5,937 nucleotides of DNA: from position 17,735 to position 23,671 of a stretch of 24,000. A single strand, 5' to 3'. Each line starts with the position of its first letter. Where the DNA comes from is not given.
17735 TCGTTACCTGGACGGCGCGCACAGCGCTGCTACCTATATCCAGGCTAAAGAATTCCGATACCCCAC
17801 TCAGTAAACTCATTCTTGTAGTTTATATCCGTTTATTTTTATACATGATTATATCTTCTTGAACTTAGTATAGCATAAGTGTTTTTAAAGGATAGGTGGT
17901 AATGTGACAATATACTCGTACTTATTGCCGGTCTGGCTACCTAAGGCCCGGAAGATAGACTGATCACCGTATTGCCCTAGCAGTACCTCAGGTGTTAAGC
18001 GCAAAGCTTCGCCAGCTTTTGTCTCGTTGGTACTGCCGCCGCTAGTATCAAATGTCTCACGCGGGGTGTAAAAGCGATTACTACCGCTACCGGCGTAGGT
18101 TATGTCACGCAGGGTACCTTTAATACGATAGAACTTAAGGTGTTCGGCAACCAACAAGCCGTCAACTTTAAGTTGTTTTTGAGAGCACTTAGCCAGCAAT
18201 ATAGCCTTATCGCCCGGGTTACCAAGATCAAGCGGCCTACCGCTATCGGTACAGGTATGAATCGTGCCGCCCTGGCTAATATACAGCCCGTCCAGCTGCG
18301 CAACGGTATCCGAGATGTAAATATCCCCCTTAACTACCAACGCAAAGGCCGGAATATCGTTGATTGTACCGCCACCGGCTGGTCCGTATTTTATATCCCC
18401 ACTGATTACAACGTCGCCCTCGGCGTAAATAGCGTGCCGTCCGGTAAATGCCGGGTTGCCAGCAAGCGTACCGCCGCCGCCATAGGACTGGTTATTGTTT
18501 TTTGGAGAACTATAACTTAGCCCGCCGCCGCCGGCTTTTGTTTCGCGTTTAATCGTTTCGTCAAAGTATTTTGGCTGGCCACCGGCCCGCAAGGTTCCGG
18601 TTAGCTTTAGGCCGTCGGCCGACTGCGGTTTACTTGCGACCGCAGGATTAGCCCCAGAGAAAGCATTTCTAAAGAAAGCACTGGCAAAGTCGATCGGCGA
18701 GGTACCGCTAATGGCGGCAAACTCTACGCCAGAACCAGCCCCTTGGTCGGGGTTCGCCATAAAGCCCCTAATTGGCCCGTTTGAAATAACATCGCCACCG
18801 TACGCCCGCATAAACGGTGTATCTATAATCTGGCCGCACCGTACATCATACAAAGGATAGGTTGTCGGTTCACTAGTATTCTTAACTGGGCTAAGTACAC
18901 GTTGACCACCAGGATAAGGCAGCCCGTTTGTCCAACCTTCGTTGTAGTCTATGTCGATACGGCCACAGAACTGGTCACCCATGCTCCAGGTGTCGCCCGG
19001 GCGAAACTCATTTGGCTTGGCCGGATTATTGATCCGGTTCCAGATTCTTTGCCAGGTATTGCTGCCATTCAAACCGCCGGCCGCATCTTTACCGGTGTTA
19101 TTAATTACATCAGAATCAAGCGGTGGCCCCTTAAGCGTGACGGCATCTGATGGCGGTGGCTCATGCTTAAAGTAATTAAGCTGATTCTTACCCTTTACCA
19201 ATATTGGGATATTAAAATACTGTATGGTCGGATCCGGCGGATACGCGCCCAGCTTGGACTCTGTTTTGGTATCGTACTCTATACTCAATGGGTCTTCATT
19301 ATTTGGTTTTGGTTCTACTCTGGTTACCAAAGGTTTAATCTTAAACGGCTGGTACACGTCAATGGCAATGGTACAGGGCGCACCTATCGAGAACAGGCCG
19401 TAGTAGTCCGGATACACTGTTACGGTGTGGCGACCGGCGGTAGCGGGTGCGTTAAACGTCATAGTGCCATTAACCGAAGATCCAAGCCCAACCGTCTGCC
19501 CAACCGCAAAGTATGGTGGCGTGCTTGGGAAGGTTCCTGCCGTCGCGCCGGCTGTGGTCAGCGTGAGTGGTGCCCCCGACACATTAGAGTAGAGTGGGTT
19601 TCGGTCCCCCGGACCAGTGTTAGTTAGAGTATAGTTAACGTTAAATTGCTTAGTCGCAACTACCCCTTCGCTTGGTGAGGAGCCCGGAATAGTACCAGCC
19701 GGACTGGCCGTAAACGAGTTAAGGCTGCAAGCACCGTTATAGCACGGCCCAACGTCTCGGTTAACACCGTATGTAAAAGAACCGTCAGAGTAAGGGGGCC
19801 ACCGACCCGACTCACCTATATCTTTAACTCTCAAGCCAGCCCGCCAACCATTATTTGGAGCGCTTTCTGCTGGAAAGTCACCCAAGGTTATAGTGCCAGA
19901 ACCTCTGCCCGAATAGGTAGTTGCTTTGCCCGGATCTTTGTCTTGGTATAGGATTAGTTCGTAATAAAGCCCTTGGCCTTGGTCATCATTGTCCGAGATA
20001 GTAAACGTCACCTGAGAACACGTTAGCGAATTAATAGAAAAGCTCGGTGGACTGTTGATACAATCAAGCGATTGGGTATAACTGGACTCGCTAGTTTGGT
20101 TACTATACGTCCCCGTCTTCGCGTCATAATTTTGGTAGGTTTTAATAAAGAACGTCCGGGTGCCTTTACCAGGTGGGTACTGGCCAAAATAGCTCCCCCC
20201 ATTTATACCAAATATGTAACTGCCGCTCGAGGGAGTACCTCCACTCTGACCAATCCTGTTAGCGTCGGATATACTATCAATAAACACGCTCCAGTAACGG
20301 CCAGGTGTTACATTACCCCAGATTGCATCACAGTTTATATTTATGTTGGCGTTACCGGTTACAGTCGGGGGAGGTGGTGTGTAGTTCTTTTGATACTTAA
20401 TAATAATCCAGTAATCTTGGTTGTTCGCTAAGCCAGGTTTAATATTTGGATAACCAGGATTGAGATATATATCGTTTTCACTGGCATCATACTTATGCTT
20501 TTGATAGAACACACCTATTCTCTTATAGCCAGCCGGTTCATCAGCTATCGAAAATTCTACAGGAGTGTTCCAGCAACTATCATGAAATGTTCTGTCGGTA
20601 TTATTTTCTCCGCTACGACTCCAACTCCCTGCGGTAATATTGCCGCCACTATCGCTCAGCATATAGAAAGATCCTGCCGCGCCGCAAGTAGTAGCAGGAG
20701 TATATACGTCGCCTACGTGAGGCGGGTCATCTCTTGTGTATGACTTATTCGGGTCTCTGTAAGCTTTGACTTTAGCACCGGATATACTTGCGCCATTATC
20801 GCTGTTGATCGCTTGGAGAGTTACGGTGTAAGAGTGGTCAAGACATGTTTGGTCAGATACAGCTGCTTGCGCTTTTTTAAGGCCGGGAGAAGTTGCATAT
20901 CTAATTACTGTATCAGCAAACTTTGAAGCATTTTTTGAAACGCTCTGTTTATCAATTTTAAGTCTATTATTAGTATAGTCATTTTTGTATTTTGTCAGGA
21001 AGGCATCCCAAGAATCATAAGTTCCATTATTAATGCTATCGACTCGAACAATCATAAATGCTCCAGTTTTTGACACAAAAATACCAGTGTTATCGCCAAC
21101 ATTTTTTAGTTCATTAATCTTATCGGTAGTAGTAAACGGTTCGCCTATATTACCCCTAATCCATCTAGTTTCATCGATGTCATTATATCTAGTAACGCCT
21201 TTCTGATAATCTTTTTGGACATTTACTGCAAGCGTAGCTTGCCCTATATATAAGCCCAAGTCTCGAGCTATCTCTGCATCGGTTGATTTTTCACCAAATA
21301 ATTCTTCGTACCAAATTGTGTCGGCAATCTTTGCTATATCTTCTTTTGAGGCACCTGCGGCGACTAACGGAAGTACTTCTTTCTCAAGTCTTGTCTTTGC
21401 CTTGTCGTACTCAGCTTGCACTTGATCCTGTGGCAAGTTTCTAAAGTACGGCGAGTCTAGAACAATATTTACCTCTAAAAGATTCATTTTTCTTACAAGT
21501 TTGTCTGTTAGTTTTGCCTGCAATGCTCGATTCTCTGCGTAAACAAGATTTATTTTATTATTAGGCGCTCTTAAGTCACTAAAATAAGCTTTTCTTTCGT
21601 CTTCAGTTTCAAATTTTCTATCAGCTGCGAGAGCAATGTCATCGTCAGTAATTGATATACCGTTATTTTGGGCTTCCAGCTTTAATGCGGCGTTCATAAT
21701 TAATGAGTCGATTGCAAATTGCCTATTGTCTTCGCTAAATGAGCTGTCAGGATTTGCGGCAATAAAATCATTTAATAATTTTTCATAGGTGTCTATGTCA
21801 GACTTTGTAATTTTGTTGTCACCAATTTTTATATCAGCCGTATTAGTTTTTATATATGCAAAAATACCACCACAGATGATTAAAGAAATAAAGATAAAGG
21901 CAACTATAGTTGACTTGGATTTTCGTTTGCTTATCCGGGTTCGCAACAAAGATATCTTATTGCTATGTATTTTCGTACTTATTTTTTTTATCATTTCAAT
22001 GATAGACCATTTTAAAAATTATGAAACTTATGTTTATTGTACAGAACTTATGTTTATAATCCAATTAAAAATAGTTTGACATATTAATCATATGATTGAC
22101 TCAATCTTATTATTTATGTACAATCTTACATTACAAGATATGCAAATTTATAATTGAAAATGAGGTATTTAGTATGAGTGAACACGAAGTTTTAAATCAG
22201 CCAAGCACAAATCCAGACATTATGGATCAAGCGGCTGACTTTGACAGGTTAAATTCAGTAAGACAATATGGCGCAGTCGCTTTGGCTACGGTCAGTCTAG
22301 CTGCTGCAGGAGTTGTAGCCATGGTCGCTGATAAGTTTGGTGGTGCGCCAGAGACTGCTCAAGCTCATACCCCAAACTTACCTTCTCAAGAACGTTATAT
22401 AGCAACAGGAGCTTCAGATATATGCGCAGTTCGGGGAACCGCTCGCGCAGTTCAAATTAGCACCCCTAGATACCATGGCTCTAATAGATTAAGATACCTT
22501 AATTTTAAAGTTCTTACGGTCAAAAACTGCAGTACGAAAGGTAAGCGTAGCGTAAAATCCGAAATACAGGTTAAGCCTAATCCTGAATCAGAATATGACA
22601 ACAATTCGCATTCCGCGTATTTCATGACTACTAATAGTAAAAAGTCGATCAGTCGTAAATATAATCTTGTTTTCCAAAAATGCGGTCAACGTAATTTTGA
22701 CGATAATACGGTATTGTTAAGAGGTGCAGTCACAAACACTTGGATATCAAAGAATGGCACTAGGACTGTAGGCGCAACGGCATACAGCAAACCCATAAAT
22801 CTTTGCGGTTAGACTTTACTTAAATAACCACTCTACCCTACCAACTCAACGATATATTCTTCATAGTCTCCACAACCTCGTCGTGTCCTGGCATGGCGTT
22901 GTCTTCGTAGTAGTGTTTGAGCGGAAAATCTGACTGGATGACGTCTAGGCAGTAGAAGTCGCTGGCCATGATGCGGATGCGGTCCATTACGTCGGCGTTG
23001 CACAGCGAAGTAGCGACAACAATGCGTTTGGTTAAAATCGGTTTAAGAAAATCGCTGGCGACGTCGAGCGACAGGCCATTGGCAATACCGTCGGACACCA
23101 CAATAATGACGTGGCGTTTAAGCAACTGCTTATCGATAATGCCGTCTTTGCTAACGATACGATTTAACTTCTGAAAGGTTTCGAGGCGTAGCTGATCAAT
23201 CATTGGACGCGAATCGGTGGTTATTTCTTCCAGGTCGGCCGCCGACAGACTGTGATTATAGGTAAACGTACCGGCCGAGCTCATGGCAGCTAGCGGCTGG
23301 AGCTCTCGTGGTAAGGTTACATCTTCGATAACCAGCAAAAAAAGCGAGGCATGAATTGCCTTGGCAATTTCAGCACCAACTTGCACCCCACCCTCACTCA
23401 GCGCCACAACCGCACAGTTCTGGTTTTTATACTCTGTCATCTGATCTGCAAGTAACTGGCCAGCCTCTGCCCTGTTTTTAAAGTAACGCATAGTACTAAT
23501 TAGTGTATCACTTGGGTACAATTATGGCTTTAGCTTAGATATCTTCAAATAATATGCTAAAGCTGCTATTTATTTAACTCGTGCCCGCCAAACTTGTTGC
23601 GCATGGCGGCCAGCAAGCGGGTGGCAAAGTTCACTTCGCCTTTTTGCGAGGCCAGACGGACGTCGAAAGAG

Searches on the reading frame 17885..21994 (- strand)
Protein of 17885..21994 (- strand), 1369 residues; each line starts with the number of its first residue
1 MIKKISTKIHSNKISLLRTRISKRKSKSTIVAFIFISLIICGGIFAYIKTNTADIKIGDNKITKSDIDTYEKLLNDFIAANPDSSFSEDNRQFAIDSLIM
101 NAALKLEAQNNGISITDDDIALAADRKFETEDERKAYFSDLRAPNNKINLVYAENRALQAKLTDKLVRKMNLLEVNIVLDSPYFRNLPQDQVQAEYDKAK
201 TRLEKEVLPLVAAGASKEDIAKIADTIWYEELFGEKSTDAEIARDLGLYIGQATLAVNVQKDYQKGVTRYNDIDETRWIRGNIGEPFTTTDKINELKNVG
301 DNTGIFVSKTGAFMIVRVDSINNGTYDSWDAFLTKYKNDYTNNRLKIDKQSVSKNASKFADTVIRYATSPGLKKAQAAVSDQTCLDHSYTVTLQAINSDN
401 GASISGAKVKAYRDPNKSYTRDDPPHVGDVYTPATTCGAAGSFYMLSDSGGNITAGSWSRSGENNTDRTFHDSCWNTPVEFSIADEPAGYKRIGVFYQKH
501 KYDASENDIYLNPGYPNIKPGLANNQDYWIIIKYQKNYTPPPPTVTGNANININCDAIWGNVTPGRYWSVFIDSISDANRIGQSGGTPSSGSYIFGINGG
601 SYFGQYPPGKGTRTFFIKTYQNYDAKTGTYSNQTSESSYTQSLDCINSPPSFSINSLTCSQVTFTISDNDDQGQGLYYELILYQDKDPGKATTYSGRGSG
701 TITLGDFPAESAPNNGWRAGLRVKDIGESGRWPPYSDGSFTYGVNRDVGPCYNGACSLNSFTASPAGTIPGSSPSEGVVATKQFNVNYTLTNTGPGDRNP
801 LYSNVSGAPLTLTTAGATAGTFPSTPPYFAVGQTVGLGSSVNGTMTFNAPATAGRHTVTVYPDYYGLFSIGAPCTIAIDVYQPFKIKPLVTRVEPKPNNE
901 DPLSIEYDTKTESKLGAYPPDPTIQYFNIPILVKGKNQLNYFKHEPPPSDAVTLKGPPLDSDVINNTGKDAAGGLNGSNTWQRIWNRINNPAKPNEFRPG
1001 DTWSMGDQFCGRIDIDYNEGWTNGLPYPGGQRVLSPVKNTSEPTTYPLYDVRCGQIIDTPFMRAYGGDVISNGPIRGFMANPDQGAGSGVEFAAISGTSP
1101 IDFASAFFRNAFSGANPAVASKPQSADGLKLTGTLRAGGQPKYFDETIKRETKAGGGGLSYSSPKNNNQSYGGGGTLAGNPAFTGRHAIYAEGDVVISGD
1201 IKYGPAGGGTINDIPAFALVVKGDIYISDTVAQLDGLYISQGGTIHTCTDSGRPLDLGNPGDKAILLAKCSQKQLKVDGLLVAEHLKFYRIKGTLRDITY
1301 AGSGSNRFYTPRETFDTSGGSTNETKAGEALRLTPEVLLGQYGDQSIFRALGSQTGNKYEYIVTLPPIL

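Call 82: search_protein_families(library=pfam, proteins=[window:17885-21994:-], max_evalue=0.01)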
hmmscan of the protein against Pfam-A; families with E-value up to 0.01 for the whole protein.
window:17885-21994:- (1369 aa): 1 family
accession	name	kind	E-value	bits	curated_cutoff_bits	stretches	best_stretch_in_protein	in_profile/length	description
PF13624.11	SurA_N_3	-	1.2e-06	28.8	27.2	1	27-121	9-114/162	SurA-like N-terminal domain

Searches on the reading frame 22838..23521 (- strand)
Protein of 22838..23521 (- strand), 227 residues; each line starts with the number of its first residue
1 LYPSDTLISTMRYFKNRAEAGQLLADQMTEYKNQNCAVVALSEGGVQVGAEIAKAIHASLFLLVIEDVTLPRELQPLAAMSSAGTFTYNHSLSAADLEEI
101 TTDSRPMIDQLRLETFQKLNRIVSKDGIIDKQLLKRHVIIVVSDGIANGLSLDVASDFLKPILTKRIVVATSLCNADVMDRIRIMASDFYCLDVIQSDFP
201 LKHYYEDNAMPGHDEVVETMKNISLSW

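Call 82: search_protein_families(library=pfam, proteins=[window:22838-23521:-], max_evalue=0.01)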
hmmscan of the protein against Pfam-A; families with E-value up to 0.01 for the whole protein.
window:22838-23521:- (227 aa): 1 family
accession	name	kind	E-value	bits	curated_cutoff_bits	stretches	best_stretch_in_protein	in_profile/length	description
PF00156.33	Pribosyltran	-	1.4e-05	24.9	26.3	0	128-190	75-136/158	Phosphoribosyl transferase domain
